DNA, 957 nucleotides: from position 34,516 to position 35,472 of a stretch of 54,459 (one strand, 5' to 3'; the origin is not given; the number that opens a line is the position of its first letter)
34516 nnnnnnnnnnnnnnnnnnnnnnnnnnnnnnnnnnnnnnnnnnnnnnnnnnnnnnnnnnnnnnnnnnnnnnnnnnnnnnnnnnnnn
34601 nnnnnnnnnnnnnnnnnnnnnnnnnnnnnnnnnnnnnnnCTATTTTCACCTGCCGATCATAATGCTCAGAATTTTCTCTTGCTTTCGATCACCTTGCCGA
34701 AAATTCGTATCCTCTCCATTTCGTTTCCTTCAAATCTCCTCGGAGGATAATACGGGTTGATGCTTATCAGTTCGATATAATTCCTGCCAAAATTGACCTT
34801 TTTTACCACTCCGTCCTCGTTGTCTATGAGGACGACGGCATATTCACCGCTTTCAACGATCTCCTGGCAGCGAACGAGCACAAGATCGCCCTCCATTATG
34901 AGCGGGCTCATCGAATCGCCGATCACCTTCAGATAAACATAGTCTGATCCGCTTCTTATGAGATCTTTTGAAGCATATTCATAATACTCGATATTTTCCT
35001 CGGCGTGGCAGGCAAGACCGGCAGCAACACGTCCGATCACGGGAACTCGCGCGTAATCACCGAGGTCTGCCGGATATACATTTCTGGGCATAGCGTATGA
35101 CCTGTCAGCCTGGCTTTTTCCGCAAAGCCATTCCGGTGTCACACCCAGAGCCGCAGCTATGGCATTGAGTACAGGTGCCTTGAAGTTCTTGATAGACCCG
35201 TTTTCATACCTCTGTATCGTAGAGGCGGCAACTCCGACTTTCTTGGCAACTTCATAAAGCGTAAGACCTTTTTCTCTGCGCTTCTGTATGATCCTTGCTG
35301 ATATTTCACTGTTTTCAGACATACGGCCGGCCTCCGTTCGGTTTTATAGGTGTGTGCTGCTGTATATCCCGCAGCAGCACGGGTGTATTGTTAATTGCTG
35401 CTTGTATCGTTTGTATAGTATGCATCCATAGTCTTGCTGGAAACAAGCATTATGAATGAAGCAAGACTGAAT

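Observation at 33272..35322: Self-cleaving XRE/S24 repressor directly coupled to a cytoplasmic beta-helix-TerD fusion protein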

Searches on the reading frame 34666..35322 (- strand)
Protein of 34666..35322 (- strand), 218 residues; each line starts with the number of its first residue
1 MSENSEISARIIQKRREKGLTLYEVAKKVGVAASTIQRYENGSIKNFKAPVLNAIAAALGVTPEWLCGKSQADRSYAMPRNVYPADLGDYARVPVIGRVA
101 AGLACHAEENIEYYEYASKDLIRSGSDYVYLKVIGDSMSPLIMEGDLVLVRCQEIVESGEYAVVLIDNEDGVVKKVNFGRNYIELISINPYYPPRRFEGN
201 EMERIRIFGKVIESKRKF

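Call 3: search_protein_families(library=pfam, proteins=[window:34666-35322:-], max_evalue=1)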
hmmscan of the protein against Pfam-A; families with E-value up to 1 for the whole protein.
window:34666-35322:- (218 aa): 24 families
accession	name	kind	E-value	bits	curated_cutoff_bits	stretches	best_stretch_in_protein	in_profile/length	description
PF00717.28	Peptidase_S24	-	7.1e-25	87.4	23.3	1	94-212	1-116/116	Peptidase S24-like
PF01381.28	HTH_3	-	1.3e-14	54.4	23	1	12-66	2-55/55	Helix-turn-helix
PF13560.12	HTH_31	-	3e-10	40.7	27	1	15-64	10-59/64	Helix-turn-helix domain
PF12844.13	HTH_19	-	7.4e-10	39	30.2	1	11-66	4-58/64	Helix-turn-helix domain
PF13443.12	HTH_26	-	1.2e-08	35.5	22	1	15-64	6-55/63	Cro/C1-type HTH DNA-binding domain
PF13413.12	HTH_25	-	6.6e-06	26.3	24.6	1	13-64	4-60/62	Helix-turn-helix domain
PF13936.12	HTH_38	-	7.4e-05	22.8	27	1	11-38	12-39/44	Helix-turn-helix domain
PF13384.12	HTH_23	-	8.2e-05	22.8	24.6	1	9-39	8-37/50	Homeodomain-like domain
PF04545.22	Sigma70_r4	-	0.00079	19.3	24.1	1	7-41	8-42/50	Sigma-70, region 4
PF11268.13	DUF3071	-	0.0017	19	26.9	1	2-41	51-90/168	Protein of unknown function (DUF3071)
PF13744.12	HTH_37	-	0.0035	17.6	27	1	5-61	17-73/80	Helix-turn-helix domain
PF00376.29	MerR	-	0.01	16.1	28.2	1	24-40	4-20/38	MerR family regulatory protein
PF13693.12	HTH_35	-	0.019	15.4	25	1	9-64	5-56/75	Winged helix-turn-helix DNA-binding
PF00356.27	LacI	-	0.075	13.3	27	1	21-42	1-22/46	Bacterial regulatory proteins, lacI family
PF02796.21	HTH_7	-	0.11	13.1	23.8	1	13-41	15-43/45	Helix-turn-helix domain of resolvase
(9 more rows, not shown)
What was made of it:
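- Checked: Repressor, 34666-35322(-), 218 aa. Pfam HTH_3 at aa 12-66 (E=1.3e-14) and Peptidase_S24 at aa 94-212 (E=7e-25) (call 3).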

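Call 4: search_protein_families(library=ncbifam, proteins=[window:34666-35322:-], max_evalue=1)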
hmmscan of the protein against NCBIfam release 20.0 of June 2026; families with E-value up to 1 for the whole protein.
window:34666-35322:- (218 aa): 25 families
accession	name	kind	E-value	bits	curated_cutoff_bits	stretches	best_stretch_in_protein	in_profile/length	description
TIGR00498.1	lexA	equivalog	8e-19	68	110.95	1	92-217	79-201/203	transcriptional repressor LexA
NF041951.1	phage_RstR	subfamily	2.3e-09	37.5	80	1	6-74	2-69/108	RstR family transcriptional repressor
NF007621.2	PRK10276.1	subfamily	1.1e-06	28.7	110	1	101-212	2-111/115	translesion error-prone DNA polymerase V autoproteolytic subunit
NF048000.1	ECH1013_TF_S24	equivalog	4.6e-06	26.6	300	1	5-212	1-198/204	ECH_1013 family putative transcriptional regulator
NF047948.1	male_kill_WMK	equivalog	6.2e-06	25.9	300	1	6-68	5-66/300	WO male-killing family protein Wmk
NF007257.0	PRK09706.1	subfamily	1.6e-05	24.8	101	1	4-67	3-65/135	transcriptional repressor DicA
TIGR03070.1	couple_hipB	subfamily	8e-05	22.5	71.65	1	6-61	2-56/58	type II toxin-antitoxin system Y4mF family antitoxin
TIGR03830.1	CxxCG_CxxCG_HTH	subfamily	8.8e-05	22.3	61.8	1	6-48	65-107/127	type II TA system antitoxin MqsA family protein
NF006015.0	PRK08154.1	subfamily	0.00052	19.3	204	1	6-72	30-95/314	anaerobic benzoate catabolism transcriptional regulator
TIGR02754.1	sod_Ni_protease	equivalog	0.001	19.5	63.25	1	132-165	2-39/90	nickel-type superoxide dismutase maturation protease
TIGR00270.2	TIGR00270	equivalog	0.0036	17.1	110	1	9-45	78-114/159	multiprotein bridging factor aMBF1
NF007271.0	PRK09726.1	equivalog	0.0048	16.8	79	1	15-43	21-49/88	type II toxin-antitoxin system antitoxin HipB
TIGR02937.1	sigma70-ECF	superfamily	0.0068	16.1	42.9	1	10-46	124-160/165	sigma-70 family RNA polymerase sigma factor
NF038139.1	Reg_Aceta_RamB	equivalog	0.0075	15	700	1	8-66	4-61/465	acetate metabolism transcriptional regulator RamB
NF041575.1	antitoxPezA_Strep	equivalog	0.011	15.7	290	1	9-44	4-39/158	type II toxin-antitoxin system antitoxin PezA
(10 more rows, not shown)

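Call 17: list_cluster_members(proteins=[P0007, P0009, window:34666-35322:-])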
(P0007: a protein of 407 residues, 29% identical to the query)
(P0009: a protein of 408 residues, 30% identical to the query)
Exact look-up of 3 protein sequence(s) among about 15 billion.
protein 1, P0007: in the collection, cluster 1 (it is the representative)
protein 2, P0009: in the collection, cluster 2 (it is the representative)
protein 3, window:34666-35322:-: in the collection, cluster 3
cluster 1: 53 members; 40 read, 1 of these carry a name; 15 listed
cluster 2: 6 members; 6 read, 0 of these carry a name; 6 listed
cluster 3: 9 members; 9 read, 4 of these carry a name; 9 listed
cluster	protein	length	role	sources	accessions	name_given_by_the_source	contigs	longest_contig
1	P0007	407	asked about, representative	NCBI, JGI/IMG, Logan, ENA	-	-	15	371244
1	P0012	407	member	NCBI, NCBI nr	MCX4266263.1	MAG: TerD family protein [Firmicutes bacterium] | TerD family protein [Bacillota bacterium]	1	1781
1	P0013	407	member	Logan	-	-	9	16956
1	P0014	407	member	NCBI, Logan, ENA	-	-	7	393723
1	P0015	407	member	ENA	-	-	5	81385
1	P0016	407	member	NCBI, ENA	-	-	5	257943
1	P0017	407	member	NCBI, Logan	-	-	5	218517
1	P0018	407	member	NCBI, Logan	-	-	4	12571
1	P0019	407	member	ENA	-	-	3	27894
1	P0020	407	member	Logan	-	-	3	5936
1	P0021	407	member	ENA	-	-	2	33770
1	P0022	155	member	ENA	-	-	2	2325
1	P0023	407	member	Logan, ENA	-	-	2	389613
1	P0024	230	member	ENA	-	-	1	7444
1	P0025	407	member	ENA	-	-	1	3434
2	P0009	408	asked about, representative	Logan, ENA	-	-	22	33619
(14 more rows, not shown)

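Call 28: search_solved_structures(query=window:34666-35322:-, max_evalue=0.001, show_alignments=3)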
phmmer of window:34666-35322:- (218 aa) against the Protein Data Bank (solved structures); distinct sequences matched with E-value up to 0.001: 29.
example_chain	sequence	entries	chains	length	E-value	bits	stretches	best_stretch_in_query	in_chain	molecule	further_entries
3k2z_A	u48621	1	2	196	2.1e-11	47.1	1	88-217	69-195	LexA repressor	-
1jhc_A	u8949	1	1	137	4.4e-09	39.5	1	93-194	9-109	LEXA REPRESSOR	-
7b5g_A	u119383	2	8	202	4.5e-09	39.5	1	92-194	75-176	LexA repressor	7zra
8gms_A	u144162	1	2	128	4.5e-09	39.5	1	93-194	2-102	LexA repressor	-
7ocj_A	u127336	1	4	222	5.6e-09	39.2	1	93-194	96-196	LexA repressor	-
1jhh_A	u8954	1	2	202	1.2e-08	38.2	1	92-194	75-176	LEXA REPRESSOR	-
3jso_A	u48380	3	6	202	1.2e-08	38.1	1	92-194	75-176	LexA repressor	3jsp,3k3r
8trg_I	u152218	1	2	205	1.2e-08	38.1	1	92-194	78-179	LexA repressor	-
1jhf_A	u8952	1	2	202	4.3e-08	36.3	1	92-194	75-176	LEXA REPRESSOR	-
8s7g_A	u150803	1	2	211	7e-08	35.6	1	83-205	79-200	LexA repressor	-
1jhe_A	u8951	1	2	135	9.1e-08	35.3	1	93-194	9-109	LEXA REPRESSOR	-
6a2q_A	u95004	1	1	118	2e-07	34.1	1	107-214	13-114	LexA repressor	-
6a2r_A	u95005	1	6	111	2e-07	34.1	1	107-215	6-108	LexA repressor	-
6a2t_A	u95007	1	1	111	4.2e-07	33.1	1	107-214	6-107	LexA repressor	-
1per_L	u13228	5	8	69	4.5e-07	33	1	7-69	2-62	PROTEIN (434 REPRESSOR) | 434 REPRESSOR | REPRESSOR PROTEIN CI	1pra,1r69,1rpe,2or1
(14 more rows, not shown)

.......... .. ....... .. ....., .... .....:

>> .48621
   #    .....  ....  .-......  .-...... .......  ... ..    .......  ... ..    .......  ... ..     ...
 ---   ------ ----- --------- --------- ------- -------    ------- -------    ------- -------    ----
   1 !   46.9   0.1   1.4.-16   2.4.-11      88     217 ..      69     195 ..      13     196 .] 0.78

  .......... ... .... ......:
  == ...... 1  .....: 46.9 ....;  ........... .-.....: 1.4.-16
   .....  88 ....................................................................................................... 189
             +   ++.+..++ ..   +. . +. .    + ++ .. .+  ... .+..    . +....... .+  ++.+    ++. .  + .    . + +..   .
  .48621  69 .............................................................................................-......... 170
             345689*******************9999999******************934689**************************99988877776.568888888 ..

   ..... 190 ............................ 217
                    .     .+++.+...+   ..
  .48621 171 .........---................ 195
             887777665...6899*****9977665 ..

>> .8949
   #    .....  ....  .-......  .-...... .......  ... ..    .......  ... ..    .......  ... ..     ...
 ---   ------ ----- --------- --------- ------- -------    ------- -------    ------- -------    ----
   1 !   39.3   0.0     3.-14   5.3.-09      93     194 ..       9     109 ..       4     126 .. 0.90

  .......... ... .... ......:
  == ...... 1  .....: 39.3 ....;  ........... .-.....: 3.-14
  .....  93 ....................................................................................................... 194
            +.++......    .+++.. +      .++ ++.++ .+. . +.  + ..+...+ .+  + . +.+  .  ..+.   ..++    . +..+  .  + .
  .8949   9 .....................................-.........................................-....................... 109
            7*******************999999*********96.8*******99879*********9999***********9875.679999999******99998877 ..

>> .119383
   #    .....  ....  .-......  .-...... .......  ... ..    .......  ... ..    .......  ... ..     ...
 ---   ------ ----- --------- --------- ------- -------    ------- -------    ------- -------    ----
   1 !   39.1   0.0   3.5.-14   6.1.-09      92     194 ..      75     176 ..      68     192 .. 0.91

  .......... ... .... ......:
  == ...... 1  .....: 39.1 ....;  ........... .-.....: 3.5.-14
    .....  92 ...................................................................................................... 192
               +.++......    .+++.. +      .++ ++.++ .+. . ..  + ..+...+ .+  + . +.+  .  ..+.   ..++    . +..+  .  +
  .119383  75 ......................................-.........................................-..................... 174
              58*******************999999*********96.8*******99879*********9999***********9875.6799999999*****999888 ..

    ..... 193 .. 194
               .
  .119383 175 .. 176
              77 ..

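Call 38: find_homologous_proteins(query=window:34666-35322:-, max_evalue=1e-20)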
Query window:34666-35322:- (218 aa): 650 proteins with E <= 1e-20 among 1689 candidates; the best 120 are listed.
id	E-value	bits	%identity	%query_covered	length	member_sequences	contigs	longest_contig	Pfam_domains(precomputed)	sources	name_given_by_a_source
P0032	5.5e-135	466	98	100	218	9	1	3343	PF12844.14,PF13413.13,PF00717.29,PF01381.29,PF13560.13,PF13443.13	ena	-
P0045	1.7e-93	330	71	100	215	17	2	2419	PF12844.14,PF00717.29,PF01381.29,PF13560.13,PF13443.13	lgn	-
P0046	5.8e-91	322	68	100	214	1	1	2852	PF12844.14,PF00717.29,PF01381.29,PF13560.13,PF13443.13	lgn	-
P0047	7.7e-89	315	67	100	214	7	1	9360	PF12844.14,PF00717.29,PF01381.29,PF13560.13,PF13443.13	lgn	-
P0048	1.3e-88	314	67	100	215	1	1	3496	PF12844.14,PF00717.29,PF01381.29,PF13560.13,PF13443.13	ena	-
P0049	2.4e-88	313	68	100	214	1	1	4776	PF00717.29,PF01381.29,PF13560.13,PF13443.13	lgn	-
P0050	3.2e-88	313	69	100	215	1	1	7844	PF12844.14,PF00717.29,PF01381.29,PF13560.13,PF13443.13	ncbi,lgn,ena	-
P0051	3.4e-87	309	67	100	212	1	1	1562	PF12844.14,PF00717.29,PF01381.29,PF13560.13,PF13443.13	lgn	-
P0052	9.5e-86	305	67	100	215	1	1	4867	PF12844.14,PF00717.29,PF01381.29,PF13560.13,PF13443.13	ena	-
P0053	1.1e-85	305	67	100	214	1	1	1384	PF12844.14,PF00717.29,PF01381.29,PF13560.13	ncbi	-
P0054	1.9e-85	304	67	100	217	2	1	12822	PF12844.14,PF00717.29,PF01381.29,PF13560.13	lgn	-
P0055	4.3e-85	303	65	99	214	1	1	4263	PF12844.14,PF00717.29,PF01381.29,PF13560.13,PF13443.13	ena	-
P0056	3.4e-84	300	66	100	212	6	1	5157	PF12844.14,PF00717.29,PF01381.29,PF13560.13,PF13443.13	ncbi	ncbi:MAG: LexA family protein [Oscillospiraceae bacterium]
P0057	4.7e-84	299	66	100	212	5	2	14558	PF12844.14,PF00717.29,PF01381.29,PF13560.13,PF13443.13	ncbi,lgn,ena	-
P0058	1.7e-81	291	65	100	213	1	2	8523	PF12844.14,PF00717.29,PF01381.29,PF04545.23,PF13560.13,PF13443.13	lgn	-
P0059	9.7e-81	288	64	100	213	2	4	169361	PF12844.14,PF00717.29,PF01381.29,PF13560.13,PF13443.13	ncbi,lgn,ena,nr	ncbi:MAG: helix-turn-helix domain-containing protein [Oscillospiraceae bacterium]|nr:helix-turn-heli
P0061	1.8e-77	278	65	100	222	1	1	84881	PF00717.29,PF01381.29,PF13560.13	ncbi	ncbi:MAG: LexA family protein [Huintestinicola sp.]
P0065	8.5e-74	266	64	96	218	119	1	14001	PF12844.14,PF00717.29,PF01381.29,PF13560.13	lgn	-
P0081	2.3e-70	254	62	97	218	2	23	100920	PF12844.14,PF00717.29,PF01381.29,PF13560.13,PF13443.13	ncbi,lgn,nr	ncbi:MAG: XRE family transcriptional regulator [Oscillospiraceae bacterium]|nr:XRE family transcript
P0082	3.3e-70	254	60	97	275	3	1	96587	PF12844.14,PF00717.29,PF01381.29,PF13560.13,PF13443.13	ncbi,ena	-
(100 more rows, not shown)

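Call 39: find_encoding_contigs(protein=P0059, flank=7000, max_places=2)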
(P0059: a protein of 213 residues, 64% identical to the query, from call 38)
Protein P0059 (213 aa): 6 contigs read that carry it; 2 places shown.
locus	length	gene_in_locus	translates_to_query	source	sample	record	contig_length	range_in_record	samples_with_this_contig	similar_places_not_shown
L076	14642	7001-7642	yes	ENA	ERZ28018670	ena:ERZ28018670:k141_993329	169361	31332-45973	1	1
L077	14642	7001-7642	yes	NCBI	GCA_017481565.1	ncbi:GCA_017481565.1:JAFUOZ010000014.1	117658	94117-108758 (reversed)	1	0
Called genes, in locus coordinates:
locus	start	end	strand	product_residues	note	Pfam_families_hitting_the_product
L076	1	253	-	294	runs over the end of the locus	PF01473:Choline_bind_1 (faint), PF19127:Choline_bind_3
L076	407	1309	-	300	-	PF19127:Choline_bind_3, PF01473:Choline_bind_1 (weak), PF19127:Choline_bind_3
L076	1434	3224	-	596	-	PF00005:ABC_tran, PF02463:SMC_N (faint)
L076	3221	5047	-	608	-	PF00005:ABC_tran, PF02463:SMC_N (faint), PF13304:AAA_21 (faint)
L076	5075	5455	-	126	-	-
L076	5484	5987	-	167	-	PF13302:Acetyltransf_3, PF00583:Acetyltransf_1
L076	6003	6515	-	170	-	PF00583:Acetyltransf_1 (weak)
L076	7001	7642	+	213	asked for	PF01381:HTH_3, PF12844:HTH_19 (faint), PF13443:HTH_26 (weak), PF13560:HTH_31, PF00717:Peptidase_S24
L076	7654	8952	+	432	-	PF02342:TerD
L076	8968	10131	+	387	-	PF00201:UDPGT, PF04101:Glyco_tran_28_C, PF06722:EryCIII-like_C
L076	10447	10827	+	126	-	PF00392:GntR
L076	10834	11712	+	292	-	PF00005:ABC_tran, PF13304:AAA_21 (weak)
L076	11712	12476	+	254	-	-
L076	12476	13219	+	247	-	PF13346:ABC2_membrane_5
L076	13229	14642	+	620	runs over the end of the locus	PF00144:Beta-lactamase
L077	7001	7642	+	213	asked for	PF01381:HTH_3, PF12844:HTH_19 (faint), PF13443:HTH_26 (weak), PF13560:HTH_31, PF00717:Peptidase_S24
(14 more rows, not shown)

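Call 40: find_encoding_contigs(protein=P0061, flank=7000, max_places=2)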
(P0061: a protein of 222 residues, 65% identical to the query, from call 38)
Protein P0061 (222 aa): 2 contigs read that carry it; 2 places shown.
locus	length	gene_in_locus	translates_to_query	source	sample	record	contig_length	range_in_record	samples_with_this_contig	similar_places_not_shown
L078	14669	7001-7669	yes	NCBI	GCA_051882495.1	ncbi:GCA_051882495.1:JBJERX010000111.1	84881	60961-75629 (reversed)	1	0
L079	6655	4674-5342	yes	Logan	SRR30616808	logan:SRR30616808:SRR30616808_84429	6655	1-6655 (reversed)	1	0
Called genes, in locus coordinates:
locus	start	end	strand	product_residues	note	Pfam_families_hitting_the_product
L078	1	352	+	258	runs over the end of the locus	PF01551:Peptidase_M23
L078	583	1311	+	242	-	PF13263:PHP_C (weak)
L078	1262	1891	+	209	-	PF00156:Pribosyltran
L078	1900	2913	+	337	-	PF17101:Stealth_CR1, PF11380:Stealth_CR2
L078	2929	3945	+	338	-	PF00535:Glycos_transf_2, PF10111:Glyco_tranf_2_2, PF13641:Glyco_tranf_2_3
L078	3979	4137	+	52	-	-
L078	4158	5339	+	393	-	PF04932:Wzy_C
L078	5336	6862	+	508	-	-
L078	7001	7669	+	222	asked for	PF01381:HTH_3, PF13560:HTH_31, PF00717:Peptidase_S24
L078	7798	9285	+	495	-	PF01087:GalP_UDP_transf, PF02744:GalP_UDP_tr_C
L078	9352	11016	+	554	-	PF00990:GGDEF, PF00563:EAL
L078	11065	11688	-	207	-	PF01751:Toprim (weak), PF13662:Toprim_4 (weak), PF13331:DUF4093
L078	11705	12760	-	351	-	PF06144:DNA_pol3_delta, PF21694:DNA_pol3_delta_C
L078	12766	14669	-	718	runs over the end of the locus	PF13567:DUF4131, PF03772:Competence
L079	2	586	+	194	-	?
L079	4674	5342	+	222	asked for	PF01381:HTH_3, PF13560:HTH_31, PF00717:Peptidase_S24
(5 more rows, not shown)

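Call 41: find_encoding_contigs(protein=P0081, flank=7000, max_places=2)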
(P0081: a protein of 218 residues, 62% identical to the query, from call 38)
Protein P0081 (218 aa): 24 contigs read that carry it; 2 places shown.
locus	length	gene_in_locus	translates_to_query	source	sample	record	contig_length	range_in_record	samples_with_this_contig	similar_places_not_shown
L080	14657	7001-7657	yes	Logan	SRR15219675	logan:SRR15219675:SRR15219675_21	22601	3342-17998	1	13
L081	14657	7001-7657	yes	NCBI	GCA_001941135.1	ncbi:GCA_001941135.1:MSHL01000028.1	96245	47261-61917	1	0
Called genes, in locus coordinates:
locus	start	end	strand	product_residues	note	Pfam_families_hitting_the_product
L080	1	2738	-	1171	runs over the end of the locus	PF02837:Glyco_hydro_2_N, PF22666:Glyco_hydro_2_N2 (weak), PF00703:Glyco_hydro_2, PF02836:Glyco_hydro_2_C, PF16355:DUF4982, PF18565:Glyco_hydro2_C5, PF03422:CBM_6 (faint)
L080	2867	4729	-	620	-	PF13522:GATase_6, PF13537:GATase_7, PF00733:Asn_synthase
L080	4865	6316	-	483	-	-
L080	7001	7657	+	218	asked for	PF13560:HTH_31, PF01381:HTH_3, PF12844:HTH_19 (weak), PF13443:HTH_26, PF00717:Peptidase_S24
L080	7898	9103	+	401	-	PF00817:IMS, PF21999:IMS_HHH_1 (weak), PF11799:IMS_C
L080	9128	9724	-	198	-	-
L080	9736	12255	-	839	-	PF22666:Glyco_hydro_2_N2, PF00703:Glyco_hydro_2, PF17786:Mannosidase_ig, PF17753:Ig_mannosidase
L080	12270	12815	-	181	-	PF00300:His_Phos_1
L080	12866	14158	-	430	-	PF17996:CE2_N, PF00657:Lipase_GDSL, PF13472:Lipase_GDSL_2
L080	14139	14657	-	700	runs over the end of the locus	PF03717:PBP_dimer, PF00905:Transpeptidase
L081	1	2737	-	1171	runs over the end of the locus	PF02837:Glyco_hydro_2_N, PF22666:Glyco_hydro_2_N2 (weak), PF00703:Glyco_hydro_2, PF02836:Glyco_hydro_2_C, PF16355:DUF4982, PF18565:Glyco_hydro2_C5, PF03422:CBM_6 (faint)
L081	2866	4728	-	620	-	PF13522:GATase_6, PF13537:GATase_7, PF00733:Asn_synthase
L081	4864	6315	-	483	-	-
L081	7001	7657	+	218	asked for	PF13560:HTH_31, PF01381:HTH_3, PF12844:HTH_19 (weak), PF13443:HTH_26, PF00717:Peptidase_S24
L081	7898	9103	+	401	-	PF00817:IMS, PF21999:IMS_HHH_1 (weak), PF11799:IMS_C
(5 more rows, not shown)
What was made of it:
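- Closest known: HdiR of Lactococcus and Streptococcus. Same: One orthologue here also precedes a Y-family polymerase (call 41).
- An orthologue 62% identical precedes a Y-family polymerase gene (call 41).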

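Call 56: find_encoding_contigs(protein=P0050, flank=5000, max_places=1)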
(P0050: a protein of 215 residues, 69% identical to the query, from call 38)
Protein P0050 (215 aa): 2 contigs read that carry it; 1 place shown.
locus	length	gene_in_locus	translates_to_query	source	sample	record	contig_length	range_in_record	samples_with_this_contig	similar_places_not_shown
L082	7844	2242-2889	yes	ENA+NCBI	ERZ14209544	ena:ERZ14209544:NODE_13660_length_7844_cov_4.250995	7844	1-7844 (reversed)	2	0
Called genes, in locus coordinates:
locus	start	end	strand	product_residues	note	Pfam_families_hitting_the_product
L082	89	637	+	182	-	PF04519:Bactofilin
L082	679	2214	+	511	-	-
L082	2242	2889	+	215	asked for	PF13560:HTH_31, PF01381:HTH_3, PF12844:HTH_19, PF13443:HTH_26 (weak), PF00717:Peptidase_S24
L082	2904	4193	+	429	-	PF02342:TerD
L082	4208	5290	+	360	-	-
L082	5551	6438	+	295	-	PF14716:HHH_8 (faint), PF00633:HHH, PF12826:HHH_2 (faint), PF12836:HHH_3, PF14520:HHH_5 (faint), PF12836:HHH_3, PF00633:HHH, PF03934:T2SSK (weak), +1 more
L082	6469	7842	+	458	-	?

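Call 57: find_encoding_contigs(protein=P0065, flank=5000, max_places=1)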
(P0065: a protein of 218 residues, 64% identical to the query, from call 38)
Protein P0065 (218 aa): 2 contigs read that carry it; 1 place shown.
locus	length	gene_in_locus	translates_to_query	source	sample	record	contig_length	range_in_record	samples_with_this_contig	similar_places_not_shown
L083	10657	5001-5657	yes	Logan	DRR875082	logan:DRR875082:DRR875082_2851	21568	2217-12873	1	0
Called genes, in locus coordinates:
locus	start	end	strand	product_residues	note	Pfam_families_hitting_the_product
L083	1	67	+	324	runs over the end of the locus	PF27117:FliB_C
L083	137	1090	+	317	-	PF20030:bpMoxR, PF00493:MCM (weak), PF07726:AAA_3, PF07728:AAA_5, PF17863:AAA_lid_2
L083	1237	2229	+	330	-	-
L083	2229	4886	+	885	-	PF01841:Transglut_core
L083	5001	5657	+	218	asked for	PF01381:HTH_3, PF12844:HTH_19, PF13560:HTH_31, PF00717:Peptidase_S24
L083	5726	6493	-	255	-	PF03309:Pan_kinase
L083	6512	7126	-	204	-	PF12822:ECF_trnsprt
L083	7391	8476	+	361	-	PF02729:OTCace_N, PF00185:OTCace, PF02748:PyrI_C (weak)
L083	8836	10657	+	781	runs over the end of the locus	PF02190:LON_substr_bdg, PF00004:AAA, PF07724:AAA_2 (faint), PF07728:AAA_5, PF22667:Lon_lid, PF05362:Lon_C, PF13541:ChlI (weak)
